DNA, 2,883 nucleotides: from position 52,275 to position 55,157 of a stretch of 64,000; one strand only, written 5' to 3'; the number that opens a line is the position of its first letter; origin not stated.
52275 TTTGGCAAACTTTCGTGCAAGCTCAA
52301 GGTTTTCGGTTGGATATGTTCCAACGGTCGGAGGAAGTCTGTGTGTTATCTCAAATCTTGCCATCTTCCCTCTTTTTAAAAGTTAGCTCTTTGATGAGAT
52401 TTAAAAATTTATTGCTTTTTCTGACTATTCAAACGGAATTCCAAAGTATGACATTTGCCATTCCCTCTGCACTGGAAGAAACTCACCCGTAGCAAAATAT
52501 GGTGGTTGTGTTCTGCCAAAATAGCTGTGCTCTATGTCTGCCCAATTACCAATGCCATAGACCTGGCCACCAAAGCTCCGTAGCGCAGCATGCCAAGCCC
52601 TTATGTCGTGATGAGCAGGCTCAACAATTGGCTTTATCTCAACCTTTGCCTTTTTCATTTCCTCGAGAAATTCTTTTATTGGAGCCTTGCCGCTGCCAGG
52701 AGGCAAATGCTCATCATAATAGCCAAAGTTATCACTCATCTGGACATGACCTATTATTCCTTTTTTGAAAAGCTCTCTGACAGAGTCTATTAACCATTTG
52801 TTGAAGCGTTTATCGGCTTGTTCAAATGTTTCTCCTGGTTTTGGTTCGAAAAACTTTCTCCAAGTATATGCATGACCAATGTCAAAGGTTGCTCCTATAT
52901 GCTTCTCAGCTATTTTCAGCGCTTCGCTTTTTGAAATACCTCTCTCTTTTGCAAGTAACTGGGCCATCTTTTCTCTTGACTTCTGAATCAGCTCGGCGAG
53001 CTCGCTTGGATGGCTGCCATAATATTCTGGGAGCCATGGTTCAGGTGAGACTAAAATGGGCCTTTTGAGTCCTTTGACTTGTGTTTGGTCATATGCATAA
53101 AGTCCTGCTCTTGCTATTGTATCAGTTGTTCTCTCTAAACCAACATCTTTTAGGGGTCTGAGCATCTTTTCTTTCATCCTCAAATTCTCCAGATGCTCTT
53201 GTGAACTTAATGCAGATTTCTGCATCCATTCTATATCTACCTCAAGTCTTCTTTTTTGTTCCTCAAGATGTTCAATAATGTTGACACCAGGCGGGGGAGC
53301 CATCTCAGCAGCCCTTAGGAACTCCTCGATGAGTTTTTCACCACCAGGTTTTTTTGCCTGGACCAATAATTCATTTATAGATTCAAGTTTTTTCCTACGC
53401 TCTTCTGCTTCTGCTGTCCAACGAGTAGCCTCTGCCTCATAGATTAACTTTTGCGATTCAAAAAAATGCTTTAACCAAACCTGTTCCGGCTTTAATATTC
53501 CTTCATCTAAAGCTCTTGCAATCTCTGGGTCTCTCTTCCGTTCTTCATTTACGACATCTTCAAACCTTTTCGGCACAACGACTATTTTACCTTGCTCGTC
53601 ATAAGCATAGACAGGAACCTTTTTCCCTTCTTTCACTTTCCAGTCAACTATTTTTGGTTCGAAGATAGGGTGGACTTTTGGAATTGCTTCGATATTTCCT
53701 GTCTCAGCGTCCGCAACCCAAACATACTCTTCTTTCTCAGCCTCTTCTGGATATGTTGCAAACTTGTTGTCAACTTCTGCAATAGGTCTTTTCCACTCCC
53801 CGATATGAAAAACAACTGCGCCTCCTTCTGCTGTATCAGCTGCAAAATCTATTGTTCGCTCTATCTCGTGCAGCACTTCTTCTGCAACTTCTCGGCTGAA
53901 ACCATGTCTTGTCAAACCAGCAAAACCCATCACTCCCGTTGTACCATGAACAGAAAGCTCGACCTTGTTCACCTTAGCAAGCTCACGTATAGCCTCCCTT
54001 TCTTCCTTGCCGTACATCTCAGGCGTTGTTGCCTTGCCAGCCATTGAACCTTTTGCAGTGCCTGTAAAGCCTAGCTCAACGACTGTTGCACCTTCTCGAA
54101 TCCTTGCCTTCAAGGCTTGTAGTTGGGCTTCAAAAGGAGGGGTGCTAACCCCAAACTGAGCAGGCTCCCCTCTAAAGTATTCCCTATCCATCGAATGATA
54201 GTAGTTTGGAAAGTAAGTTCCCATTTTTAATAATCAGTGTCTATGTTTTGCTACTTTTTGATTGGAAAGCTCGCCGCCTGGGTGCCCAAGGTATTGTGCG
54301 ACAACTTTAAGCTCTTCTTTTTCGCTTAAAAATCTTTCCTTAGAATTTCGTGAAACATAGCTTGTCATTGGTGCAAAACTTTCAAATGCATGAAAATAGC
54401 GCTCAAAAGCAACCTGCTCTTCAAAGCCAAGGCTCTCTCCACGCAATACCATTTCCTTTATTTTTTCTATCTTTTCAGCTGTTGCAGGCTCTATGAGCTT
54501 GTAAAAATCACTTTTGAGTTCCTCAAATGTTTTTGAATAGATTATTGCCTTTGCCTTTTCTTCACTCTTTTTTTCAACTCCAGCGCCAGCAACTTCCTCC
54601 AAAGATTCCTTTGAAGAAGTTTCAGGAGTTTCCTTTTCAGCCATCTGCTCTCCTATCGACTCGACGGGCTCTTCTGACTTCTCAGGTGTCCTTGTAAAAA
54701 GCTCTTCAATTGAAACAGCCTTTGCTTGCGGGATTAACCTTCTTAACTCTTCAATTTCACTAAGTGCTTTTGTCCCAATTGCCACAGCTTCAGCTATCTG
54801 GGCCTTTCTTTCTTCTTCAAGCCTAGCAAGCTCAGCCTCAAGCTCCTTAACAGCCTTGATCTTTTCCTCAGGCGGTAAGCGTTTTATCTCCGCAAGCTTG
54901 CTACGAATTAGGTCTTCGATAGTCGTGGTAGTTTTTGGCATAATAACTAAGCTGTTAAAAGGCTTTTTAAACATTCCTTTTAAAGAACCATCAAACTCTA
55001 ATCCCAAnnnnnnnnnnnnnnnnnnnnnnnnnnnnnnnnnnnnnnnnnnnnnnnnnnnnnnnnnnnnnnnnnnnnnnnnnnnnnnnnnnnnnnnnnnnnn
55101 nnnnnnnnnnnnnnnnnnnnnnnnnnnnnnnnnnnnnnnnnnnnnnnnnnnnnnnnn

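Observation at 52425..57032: Four-gene operon: archaeal type IV pilin-like protein + two unknown proteins + TIM-barrel protein with giant coiled-coil insertion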

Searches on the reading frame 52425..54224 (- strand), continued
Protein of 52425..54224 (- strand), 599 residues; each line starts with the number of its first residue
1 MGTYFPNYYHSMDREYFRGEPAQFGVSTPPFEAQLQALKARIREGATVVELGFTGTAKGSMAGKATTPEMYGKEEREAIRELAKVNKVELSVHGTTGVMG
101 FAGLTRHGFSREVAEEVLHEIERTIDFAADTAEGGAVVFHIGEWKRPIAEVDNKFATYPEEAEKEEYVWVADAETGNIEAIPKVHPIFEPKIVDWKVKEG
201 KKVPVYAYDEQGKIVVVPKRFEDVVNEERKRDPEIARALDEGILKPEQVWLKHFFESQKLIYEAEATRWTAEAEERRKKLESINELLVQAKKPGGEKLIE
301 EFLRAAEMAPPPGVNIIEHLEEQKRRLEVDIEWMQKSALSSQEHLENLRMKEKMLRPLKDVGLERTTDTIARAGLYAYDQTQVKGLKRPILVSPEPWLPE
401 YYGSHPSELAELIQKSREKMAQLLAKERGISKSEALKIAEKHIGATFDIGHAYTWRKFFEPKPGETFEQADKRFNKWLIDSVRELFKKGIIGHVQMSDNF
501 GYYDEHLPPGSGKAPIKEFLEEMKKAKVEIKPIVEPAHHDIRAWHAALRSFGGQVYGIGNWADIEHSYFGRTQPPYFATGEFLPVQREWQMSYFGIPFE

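Call 43: search_solved_structures(query=A2, max_evalue=1, show_alignments=3)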
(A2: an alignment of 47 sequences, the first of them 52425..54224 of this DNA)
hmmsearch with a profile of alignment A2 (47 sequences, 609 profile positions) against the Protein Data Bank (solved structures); distinct sequences matched with E-value up to 1: 4.
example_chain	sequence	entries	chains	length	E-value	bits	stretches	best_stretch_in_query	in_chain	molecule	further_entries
3wqo_A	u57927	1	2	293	1.1e-08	37.7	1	490-541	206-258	Uncharacterized protein MJ1311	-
9tg8_A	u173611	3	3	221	0.1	14.6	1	194-335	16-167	Drebrin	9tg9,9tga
6wn6_A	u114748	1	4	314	0.16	14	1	495-543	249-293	3-keto-D-glucoside 4-epimerase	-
3etz_A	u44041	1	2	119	0.88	11.6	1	224-296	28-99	Adhesin A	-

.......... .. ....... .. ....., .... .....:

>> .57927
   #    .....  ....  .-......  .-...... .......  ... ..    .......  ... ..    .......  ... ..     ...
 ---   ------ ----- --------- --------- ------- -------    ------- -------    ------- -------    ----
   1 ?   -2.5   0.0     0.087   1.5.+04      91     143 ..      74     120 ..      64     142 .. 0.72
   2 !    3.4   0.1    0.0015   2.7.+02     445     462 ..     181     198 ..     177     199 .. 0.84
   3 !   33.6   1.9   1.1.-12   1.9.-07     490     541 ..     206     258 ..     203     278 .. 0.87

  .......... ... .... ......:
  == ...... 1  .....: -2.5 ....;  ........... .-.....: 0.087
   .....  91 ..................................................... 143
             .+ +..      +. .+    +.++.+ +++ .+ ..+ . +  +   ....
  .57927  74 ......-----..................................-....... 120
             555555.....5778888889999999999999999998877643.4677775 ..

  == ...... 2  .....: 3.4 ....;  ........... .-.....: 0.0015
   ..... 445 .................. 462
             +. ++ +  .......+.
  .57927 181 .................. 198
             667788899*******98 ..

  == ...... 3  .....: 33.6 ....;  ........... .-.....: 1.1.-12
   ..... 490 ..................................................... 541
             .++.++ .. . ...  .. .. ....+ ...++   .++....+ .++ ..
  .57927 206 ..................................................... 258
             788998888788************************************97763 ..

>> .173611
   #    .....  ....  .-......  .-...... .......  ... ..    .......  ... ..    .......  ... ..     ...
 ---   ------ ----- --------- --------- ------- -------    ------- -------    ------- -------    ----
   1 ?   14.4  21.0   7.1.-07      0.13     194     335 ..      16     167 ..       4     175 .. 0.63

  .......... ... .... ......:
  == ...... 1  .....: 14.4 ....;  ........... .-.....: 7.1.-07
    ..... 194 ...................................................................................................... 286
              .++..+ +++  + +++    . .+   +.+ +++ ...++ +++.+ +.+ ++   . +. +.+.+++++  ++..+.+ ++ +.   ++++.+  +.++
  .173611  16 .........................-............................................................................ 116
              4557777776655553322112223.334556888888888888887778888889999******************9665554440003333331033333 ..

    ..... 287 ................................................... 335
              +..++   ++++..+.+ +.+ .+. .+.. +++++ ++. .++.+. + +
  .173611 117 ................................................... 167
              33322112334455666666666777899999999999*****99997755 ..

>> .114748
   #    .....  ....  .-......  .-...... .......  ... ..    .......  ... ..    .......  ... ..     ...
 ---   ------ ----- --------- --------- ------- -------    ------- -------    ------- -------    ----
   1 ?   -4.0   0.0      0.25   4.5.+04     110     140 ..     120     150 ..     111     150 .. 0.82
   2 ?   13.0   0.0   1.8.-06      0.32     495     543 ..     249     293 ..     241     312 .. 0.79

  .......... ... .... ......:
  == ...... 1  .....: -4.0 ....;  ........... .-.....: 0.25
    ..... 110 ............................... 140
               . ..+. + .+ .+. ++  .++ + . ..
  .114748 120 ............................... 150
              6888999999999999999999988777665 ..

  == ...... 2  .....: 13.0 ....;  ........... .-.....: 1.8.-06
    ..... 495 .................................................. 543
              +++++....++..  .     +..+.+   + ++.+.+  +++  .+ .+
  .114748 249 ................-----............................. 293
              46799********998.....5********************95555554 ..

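Call 69: find_related_loci(query=A2, collection=metagenome_contigs, flank=8000)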
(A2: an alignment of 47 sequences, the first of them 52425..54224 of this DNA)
Query A2 (599 aa) in metagenome_contigs; peptide patterns used: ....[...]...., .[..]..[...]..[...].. (x = any residue, [..] = any of these).
493 stretches matched a pattern; 400 encode a relative of the query (tblastn E <= 1e-3); the best 80 are kept; 80 distinct loci.
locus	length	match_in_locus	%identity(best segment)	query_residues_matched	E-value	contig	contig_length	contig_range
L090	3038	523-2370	52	1-599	0e+0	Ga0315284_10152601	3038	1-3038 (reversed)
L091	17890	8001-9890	53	3-599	0e+0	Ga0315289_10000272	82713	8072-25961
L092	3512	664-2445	41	7-591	3e-135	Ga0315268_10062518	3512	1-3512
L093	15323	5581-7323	41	7-589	3e-130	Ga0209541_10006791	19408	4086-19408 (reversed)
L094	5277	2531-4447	38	1-589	2e-130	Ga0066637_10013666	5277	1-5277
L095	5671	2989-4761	41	4-599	3e-129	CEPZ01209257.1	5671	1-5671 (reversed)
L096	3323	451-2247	40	7-599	2e-133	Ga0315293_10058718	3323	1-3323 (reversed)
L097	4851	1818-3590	40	4-599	4e-128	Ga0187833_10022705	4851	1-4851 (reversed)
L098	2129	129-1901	41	8-584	2e-134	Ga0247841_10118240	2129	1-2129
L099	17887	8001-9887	39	1-594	8e-124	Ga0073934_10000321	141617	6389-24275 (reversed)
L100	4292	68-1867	41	7-599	3e-125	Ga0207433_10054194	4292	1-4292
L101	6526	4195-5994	40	7-584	2e-122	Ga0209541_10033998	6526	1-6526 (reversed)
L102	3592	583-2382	40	7-584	2e-124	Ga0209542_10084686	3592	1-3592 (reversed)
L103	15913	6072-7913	39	1-586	3e-120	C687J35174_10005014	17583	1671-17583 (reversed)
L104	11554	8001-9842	39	1-586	8e-119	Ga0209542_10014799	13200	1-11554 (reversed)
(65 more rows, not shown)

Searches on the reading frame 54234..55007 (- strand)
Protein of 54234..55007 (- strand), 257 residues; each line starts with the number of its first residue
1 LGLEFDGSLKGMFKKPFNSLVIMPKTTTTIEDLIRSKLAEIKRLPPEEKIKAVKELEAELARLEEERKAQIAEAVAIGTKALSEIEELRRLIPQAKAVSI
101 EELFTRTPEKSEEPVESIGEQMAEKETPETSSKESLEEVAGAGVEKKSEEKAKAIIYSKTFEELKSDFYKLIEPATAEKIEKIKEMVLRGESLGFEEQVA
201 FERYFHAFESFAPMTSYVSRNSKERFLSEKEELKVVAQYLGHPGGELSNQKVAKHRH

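Call 3: search_protein_families(library=pfam, proteins=[window:54234-55007:-], max_evalue=0.1)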
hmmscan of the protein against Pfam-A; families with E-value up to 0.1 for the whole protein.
window:54234-55007:- (257 aa): 3 families
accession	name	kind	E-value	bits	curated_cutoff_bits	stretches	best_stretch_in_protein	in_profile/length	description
PF20162.4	Etd1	-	0.027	15.4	27.5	0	13-74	30-91/98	Septation protein etd1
PF18218.6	Spa1_C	-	0.066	14.1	26.4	0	108-162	25-78/99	Lantibiotic immunity protein Spa1 C-terminal domain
PF18136.6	DNApol_Exo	-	0.091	12.3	26.7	0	119-173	208-262/282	DNA mitochondrial polymerase exonuclease domain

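Call 4: search_protein_families(library=ncbifam, proteins=[window:54234-55007:-], max_evalue=0.1)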
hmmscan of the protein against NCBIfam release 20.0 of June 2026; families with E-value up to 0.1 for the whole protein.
window:54234-55007:- (257 aa): 1 family
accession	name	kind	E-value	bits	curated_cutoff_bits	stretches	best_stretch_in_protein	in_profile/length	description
NF040520.1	Ig_like_BLP2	equivalog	0.075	11.1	750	1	49-166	622-724/730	Ig-like repeat protein Blp2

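Call 31: search_protein_families(library=padloc, proteins=[window:54234-55007:-], max_evalue=0.1)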
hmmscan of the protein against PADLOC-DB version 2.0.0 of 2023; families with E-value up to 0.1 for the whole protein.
window:54234-55007:- (257 aa): 0 families

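Call 32: search_protein_families(library=phrogs, proteins=[window:54234-55007:-], max_evalue=0.1)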
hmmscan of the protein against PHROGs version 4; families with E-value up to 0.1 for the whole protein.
window:54234-55007:- (257 aa): 0 families

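Call 93: search_protein_families(library=pfam, alignment_id=A4, max_evalue=0.05)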
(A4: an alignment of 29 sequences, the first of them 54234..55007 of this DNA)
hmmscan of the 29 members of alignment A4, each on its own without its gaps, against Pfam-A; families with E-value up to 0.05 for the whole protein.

A. member 1, window:54234-55007:- (257 aa): 1 family
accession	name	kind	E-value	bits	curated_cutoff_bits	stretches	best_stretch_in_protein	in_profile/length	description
PF20162.4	Etd1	-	0.027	15.4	27.5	0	13-74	30-91/98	Septation protein etd1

B. families by the number of members that match (of 29 scanned): 21 families
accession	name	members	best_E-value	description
PF25610.1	HR1_TOCA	2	0.0003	TOCA family HR1 domain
PF18373.7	Spectrin_2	2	0.0059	Spectrin like domain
PF17527.7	ALC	1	0.001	Phage ALC protein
PF12329.13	TMF_DNA_bd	1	0.0051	TATA element modulatory factor 1 DNA binding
PF02050.21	FliJ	1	0.01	Flagellar FliJ protein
PF05335.18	DUF745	1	0.01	Protein of unknown function (DUF745)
PF02255.21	PTS_IIA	1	0.012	PTS system, Lactose/Cellobiose specific IIA subunit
PF02912.23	Phe_tRNA-synt_N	1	0.014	Aminoacyl tRNA synthetase class II, N-terminal domain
PF10752.14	DUF2533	1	0.016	Protein of unknown function (DUF2533)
PF06761.17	IcmF-related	1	0.019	Intracellular multiplication and human macrophage-killing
PF12631.12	MnmE_helical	1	0.023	MnmE helical domain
PF20162.4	Etd1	1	0.027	Septation protein etd1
PF19011.5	DUF5740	1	0.027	Family of unknown function (DUF5740)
PF20750.3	PAP_NTPase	1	0.028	Poly(A) polymerase nucleotidyltransferase domain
PF05873.17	Mt_ATP-synt_D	1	0.031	ATP synthase D chain, mitochondrial (ATP5H)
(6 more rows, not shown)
